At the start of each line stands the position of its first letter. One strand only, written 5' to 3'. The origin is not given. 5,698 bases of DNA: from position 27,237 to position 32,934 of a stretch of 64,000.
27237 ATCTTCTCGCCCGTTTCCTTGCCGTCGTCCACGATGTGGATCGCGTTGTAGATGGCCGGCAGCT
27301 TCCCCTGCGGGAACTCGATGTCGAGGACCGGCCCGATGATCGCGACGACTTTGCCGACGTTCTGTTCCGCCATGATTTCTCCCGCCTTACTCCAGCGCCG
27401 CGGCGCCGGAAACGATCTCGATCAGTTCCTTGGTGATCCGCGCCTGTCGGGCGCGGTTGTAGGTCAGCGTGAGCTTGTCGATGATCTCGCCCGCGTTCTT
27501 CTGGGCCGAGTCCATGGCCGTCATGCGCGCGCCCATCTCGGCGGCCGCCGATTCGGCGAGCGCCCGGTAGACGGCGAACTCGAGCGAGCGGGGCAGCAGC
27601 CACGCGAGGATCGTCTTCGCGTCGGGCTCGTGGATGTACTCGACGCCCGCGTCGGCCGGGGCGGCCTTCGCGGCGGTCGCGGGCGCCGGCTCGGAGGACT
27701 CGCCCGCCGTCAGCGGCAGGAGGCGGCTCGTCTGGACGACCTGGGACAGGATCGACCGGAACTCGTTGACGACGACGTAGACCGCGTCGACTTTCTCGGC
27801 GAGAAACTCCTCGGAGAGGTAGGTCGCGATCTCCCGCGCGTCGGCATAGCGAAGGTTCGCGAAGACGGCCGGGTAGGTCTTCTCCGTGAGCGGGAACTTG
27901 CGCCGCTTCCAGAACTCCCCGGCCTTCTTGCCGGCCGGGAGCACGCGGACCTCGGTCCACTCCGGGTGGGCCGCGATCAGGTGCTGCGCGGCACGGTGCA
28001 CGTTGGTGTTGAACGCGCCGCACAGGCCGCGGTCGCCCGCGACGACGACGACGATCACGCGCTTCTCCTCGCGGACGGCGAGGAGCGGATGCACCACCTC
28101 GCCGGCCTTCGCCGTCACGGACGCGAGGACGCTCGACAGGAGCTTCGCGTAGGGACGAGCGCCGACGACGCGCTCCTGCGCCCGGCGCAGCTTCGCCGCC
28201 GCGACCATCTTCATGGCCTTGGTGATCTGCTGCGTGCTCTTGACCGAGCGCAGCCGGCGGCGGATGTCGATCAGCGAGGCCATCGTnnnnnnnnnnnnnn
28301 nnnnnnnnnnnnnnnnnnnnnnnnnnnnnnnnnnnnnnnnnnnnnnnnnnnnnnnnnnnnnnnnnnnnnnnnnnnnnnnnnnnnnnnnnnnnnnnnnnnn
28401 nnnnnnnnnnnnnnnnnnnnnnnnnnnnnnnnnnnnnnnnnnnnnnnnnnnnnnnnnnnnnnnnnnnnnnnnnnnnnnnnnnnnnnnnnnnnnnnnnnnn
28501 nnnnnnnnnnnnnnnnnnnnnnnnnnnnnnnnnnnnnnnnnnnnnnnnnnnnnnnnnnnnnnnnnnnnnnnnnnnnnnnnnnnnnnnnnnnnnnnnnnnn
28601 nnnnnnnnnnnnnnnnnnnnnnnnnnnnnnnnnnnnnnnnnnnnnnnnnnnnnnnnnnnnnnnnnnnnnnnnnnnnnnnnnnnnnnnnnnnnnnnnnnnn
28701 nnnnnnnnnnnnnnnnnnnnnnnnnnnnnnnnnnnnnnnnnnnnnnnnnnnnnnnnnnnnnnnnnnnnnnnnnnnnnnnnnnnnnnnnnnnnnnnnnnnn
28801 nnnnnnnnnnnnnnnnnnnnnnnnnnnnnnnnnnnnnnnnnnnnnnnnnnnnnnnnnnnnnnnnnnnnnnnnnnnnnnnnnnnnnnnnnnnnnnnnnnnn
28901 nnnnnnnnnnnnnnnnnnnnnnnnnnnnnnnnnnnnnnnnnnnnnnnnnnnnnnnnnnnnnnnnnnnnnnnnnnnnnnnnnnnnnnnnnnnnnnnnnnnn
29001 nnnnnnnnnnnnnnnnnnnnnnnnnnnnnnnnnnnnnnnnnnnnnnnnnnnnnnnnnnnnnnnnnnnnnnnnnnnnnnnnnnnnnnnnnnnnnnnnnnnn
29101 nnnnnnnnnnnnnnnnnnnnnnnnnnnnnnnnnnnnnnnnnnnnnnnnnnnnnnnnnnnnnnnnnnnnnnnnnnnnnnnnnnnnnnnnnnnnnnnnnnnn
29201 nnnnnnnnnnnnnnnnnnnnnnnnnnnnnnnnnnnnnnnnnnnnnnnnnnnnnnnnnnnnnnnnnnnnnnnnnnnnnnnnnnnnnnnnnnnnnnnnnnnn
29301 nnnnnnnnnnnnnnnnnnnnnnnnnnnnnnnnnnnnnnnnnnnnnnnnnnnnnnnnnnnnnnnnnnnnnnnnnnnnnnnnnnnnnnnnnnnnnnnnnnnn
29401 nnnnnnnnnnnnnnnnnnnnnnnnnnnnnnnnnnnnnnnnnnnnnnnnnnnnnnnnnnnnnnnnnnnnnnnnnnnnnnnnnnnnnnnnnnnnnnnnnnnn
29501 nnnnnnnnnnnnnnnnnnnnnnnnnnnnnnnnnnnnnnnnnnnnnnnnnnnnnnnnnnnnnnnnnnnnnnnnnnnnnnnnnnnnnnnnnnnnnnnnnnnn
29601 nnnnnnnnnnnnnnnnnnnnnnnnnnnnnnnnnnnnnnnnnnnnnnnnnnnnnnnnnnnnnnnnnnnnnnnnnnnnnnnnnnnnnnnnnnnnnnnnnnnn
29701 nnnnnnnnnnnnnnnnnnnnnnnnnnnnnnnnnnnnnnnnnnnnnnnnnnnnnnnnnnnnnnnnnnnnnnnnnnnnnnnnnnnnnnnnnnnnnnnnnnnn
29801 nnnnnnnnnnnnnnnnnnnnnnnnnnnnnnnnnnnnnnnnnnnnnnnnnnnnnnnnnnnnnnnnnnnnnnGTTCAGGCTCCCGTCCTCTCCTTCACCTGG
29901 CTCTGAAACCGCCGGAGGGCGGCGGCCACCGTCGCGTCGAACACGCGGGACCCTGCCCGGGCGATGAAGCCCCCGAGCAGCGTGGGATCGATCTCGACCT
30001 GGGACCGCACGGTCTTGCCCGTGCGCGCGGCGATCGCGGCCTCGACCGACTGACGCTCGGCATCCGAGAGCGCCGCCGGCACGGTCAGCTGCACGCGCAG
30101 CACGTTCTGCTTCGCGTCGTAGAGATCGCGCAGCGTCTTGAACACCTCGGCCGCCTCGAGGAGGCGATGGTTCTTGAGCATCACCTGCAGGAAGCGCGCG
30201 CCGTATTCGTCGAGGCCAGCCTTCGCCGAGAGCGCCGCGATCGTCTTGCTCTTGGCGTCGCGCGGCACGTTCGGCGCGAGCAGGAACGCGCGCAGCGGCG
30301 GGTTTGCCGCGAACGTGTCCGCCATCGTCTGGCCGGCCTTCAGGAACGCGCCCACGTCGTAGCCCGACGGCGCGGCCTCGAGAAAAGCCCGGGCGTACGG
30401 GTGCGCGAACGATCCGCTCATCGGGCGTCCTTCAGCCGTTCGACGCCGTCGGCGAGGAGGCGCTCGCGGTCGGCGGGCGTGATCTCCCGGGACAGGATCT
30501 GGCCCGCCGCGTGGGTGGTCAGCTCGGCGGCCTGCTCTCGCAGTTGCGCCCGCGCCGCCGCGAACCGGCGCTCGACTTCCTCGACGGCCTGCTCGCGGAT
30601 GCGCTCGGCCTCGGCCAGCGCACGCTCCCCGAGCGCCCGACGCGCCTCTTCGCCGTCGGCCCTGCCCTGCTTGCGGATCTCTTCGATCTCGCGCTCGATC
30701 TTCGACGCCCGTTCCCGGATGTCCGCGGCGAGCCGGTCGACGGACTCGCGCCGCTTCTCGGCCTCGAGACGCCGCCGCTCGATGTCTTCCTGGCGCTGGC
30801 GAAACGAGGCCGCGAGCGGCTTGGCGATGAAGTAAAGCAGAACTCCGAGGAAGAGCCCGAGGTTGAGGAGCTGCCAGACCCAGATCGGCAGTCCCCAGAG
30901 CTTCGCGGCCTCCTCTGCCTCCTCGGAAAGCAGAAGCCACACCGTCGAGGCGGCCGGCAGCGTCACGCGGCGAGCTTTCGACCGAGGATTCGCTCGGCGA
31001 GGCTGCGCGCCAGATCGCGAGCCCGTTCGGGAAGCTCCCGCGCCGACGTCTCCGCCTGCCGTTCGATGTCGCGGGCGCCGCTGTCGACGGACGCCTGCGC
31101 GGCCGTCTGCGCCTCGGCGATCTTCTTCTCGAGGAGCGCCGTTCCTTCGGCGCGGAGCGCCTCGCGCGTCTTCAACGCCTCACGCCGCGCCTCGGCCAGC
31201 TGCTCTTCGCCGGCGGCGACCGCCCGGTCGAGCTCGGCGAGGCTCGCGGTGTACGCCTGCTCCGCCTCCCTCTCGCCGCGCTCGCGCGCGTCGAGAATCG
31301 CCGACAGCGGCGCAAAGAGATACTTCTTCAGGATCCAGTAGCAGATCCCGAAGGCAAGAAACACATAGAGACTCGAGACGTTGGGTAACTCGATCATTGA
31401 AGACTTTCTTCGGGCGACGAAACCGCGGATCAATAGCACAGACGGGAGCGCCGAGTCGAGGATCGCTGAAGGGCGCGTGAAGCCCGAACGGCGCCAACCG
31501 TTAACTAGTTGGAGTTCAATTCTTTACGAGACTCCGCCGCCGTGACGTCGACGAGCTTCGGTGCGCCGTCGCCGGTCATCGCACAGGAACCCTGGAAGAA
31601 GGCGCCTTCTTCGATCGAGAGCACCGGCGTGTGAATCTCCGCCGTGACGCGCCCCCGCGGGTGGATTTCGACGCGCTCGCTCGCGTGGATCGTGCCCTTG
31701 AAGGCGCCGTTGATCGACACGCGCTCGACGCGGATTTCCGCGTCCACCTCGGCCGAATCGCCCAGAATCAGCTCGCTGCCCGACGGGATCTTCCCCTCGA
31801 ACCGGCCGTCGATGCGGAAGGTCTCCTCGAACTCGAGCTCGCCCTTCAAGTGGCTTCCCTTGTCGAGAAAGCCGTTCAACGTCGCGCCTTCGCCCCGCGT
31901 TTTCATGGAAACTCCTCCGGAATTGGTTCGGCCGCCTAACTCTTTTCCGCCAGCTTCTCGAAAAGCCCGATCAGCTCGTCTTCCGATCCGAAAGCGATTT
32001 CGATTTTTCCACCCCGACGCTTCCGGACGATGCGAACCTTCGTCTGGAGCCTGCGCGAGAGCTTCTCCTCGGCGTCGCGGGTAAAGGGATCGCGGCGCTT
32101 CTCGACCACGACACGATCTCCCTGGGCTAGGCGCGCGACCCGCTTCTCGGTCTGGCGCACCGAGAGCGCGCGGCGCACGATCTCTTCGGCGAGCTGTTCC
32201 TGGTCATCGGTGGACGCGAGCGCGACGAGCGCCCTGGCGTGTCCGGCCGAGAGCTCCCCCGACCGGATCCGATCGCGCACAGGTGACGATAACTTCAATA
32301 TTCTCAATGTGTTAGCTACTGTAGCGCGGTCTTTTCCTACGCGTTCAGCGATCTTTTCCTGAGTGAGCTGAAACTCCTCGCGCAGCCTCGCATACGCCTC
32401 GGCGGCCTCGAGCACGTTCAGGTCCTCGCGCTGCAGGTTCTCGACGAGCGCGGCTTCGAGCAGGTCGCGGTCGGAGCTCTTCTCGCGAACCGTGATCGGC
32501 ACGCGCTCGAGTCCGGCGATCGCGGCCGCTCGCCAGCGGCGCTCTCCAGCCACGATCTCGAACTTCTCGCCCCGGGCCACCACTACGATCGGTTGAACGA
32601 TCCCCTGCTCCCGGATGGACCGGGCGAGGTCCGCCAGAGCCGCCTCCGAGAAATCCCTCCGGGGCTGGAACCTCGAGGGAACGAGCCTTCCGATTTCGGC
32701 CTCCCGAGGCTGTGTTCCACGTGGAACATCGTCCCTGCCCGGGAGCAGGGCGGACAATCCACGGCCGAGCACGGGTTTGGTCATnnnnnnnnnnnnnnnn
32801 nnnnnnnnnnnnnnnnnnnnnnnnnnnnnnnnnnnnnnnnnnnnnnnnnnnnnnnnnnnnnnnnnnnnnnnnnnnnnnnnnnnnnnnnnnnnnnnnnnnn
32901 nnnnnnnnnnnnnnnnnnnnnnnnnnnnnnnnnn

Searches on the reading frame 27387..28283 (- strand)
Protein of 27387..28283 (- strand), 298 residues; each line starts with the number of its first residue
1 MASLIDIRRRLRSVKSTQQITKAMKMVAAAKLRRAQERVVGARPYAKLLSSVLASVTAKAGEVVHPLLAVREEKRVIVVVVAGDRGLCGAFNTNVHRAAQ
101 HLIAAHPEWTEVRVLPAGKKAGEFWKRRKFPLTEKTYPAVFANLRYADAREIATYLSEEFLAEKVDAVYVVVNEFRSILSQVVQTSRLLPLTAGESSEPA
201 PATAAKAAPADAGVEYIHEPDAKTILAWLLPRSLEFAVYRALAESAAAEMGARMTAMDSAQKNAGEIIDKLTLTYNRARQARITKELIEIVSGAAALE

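Call 84: search_protein_families(library=pfam, proteins=[window:27387-28283:-], max_evalue=0.001)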
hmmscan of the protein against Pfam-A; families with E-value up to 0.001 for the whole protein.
window:27387-28283:- (298 aa): 1 family
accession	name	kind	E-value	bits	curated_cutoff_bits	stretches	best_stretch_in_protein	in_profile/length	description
PF00231.24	ATP-synt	-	2.4e-96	323.2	39.9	1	4-297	2-285/285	ATP synthase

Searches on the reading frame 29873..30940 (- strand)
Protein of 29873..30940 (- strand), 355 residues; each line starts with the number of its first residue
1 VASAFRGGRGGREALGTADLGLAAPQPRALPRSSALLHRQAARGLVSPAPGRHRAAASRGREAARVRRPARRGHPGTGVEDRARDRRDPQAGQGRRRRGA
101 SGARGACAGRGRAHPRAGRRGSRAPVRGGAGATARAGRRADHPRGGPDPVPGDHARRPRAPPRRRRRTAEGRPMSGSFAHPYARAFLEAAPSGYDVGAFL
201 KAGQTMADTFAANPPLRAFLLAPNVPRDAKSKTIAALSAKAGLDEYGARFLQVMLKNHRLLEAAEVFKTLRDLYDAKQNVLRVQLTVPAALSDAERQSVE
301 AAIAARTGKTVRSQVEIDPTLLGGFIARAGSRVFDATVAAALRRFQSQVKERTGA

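Call 84: search_protein_families(library=pfam, proteins=[window:29873-30940:-], max_evalue=0.001)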
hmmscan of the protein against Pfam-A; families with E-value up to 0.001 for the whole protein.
window:29873-30940:- (355 aa): 1 family
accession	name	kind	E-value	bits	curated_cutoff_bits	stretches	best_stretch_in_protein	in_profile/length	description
PF00213.23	OSCP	-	1.3e-34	120.2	22.3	1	179-348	2-171/172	ATP synthase delta (OSCP) subunit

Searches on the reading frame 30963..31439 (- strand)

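Call 84: search_protein_families(library=pfam, proteins=[window:30963-31439:-], max_evalue=0.001)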
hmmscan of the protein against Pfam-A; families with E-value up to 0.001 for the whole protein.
window:30963-31439:- (158 aa): 1 family
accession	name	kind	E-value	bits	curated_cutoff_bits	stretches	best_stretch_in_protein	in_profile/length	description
PF00430.23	ATP-synt_B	-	3e-13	50.5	28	1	25-152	4-131/132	ATP synthase B/B' CF(0)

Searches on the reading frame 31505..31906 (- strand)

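Call 84: search_protein_families(library=pfam, proteins=[window:31505-31906:-], max_evalue=0.001)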
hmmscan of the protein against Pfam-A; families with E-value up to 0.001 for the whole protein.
window:31505-31906:- (133 aa): 1 family
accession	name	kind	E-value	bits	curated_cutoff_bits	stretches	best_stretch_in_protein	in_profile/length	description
PF04519.19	Bactofilin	-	6.1e-29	100.6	27.9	1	13-108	2-97/98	Polymer-forming cytoskeletal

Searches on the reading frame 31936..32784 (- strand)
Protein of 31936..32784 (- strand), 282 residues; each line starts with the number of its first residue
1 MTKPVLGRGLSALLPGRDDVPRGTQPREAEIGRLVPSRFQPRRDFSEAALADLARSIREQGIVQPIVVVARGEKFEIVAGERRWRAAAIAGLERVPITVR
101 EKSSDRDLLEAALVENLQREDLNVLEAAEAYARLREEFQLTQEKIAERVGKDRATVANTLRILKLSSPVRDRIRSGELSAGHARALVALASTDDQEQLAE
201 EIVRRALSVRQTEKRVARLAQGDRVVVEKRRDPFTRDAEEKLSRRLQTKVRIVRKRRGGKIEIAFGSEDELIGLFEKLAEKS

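Call 84: search_protein_families(library=pfam, proteins=[window:31936-32784:-], max_evalue=0.001)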
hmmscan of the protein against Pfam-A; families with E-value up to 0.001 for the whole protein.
window:31936-32784:- (282 aa): 3 families
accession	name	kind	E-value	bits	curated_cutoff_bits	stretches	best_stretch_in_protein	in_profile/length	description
PF17762.8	HTH_ParB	-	3.4e-36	123.9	22.6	1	120-219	1-100/102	ParB HTH domain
PF02195.25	ParB_N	-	3.2e-29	101.2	26.3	1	27-118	4-95/95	ParB N-terminal domain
PF23552.2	ParB_C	-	7.4e-10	38.6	23.8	1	231-278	1-49/50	ParB dimerisation domain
